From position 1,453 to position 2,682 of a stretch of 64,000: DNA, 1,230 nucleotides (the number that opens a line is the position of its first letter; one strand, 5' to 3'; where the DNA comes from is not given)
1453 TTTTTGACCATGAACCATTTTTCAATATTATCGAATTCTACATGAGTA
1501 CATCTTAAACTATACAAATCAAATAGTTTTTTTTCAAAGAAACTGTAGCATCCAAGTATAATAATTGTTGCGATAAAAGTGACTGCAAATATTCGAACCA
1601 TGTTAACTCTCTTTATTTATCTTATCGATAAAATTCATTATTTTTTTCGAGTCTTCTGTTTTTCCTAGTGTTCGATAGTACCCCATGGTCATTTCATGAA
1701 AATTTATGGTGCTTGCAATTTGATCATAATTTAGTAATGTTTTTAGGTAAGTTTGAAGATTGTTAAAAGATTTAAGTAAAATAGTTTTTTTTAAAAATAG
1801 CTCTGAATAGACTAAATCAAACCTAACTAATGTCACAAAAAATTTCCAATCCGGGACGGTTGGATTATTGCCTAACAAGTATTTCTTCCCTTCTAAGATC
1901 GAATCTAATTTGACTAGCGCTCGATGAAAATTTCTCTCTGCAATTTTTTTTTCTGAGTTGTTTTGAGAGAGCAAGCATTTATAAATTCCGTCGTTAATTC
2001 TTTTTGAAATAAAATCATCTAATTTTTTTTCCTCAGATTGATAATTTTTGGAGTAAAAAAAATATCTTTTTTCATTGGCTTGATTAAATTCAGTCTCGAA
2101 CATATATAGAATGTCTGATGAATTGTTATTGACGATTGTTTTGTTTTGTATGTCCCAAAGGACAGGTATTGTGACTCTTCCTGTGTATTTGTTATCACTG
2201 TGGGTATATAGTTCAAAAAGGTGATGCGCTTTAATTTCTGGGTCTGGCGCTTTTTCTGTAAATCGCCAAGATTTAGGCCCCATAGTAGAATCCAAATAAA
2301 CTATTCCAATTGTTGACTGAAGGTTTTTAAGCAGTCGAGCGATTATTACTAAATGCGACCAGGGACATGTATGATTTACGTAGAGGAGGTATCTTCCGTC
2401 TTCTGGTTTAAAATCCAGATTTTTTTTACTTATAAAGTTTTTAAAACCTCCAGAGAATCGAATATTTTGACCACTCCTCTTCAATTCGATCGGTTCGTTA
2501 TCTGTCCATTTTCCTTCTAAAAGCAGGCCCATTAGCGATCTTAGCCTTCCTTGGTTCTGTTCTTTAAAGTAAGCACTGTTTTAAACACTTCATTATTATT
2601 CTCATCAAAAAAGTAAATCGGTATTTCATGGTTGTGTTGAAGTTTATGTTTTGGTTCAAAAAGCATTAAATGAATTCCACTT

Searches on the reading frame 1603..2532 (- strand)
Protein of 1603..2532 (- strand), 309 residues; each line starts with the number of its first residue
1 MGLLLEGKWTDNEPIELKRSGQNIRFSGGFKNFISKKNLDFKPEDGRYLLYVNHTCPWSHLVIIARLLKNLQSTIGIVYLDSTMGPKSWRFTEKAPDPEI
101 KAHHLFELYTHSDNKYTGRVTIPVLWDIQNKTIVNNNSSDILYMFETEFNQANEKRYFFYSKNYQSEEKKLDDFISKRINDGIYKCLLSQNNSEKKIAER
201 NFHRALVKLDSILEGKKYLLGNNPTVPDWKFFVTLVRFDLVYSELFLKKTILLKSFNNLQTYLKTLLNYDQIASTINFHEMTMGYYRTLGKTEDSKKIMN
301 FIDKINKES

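Call 71: search_protein_families(library=pfam, proteins=[window:1603-2532:-], max_evalue=0.00001)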
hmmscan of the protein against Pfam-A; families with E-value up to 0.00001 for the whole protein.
window:1603-2532:- (309 aa): 2 families
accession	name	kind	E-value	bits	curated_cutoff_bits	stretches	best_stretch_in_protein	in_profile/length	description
PF13410.11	GST_C_2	-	2e-08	34.6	24.9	1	198-264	7-68/69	Glutathione S-transferase, C-terminal domain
PF13409.12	GST_N_2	-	5.7e-08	33.7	25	1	55-147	1-69/70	Glutathione S-transferase, N-terminal domain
